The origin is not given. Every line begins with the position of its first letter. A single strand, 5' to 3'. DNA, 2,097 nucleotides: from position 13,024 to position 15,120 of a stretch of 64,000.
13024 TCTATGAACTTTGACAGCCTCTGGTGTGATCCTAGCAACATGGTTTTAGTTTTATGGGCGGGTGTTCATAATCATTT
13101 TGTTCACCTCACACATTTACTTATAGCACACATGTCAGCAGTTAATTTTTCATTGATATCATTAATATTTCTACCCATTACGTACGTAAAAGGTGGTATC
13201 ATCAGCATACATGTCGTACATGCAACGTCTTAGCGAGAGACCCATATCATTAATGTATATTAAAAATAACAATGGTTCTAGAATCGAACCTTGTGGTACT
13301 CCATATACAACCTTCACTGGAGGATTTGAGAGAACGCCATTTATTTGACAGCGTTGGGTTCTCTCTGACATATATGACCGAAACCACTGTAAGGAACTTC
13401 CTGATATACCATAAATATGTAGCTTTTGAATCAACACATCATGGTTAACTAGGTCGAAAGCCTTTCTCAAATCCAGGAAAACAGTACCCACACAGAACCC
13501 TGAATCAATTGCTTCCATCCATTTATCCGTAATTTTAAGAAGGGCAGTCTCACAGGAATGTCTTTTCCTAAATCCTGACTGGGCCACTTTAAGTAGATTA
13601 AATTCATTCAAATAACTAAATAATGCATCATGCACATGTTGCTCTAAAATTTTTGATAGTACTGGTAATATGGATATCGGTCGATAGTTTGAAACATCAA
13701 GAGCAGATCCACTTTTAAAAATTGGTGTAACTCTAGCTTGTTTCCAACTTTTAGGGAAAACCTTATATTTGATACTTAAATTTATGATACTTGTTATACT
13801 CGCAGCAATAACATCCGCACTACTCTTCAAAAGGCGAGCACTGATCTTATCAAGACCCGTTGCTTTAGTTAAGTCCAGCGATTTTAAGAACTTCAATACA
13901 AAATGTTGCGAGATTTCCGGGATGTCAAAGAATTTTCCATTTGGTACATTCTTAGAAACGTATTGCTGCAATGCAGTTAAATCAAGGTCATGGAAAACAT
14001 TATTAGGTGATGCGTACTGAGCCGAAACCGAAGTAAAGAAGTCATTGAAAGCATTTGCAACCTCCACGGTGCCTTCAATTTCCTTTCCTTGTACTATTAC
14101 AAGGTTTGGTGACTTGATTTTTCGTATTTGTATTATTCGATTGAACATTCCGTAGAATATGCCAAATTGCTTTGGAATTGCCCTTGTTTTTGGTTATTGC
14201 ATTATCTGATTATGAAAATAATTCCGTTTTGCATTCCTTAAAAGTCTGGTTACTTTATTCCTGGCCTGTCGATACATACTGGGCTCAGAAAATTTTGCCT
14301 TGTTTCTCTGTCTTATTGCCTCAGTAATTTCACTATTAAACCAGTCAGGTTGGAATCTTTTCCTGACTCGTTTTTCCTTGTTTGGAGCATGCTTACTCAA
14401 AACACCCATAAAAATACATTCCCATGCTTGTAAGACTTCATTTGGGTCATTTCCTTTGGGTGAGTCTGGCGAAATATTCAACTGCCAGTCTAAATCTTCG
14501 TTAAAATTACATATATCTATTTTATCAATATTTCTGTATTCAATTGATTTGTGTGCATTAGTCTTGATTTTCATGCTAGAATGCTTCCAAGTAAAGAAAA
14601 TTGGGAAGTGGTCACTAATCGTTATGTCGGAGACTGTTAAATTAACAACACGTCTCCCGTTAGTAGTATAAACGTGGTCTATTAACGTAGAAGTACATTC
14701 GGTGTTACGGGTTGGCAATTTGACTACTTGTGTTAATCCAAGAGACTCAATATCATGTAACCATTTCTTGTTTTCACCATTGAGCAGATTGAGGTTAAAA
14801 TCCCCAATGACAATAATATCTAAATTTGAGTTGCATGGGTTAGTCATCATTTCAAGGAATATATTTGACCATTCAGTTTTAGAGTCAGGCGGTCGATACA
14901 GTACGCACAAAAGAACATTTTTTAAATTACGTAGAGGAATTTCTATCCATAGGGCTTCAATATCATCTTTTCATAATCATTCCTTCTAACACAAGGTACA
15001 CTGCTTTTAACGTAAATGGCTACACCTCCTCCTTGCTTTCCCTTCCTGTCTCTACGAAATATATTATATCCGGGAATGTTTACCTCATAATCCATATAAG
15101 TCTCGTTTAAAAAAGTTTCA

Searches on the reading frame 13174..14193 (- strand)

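Call 33: search_protein_families(library=pfam, proteins=[window:13174-14193:-], max_evalue=0.001)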
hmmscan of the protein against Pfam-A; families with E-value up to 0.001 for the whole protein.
window:13174-14193:- (340 aa): 1 family
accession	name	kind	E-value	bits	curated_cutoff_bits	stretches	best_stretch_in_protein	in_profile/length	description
PF00078.32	RVT_1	-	1.5e-24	87.3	29.6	1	167-338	6-161/205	Reverse transcriptase (RNA-dependent DNA polymerase)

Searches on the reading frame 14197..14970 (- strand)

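Call 33: search_protein_families(library=pfam, proteins=[window:14197-14970:-], max_evalue=0.001)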
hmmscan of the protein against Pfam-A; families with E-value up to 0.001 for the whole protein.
window:14197-14970:- (258 aa): 2 families
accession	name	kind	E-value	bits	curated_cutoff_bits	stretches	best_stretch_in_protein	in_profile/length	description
PF14529.12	Exo_endo_phos_2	-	1.5e-06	28.5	27.4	1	20-125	2-117/117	Endonuclease-reverse transcriptase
PF03372.29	Exo_endo_phos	-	8.5e-05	22.8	24.5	1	46-121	142-225/225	Endonuclease/Exonuclease/phosphatase family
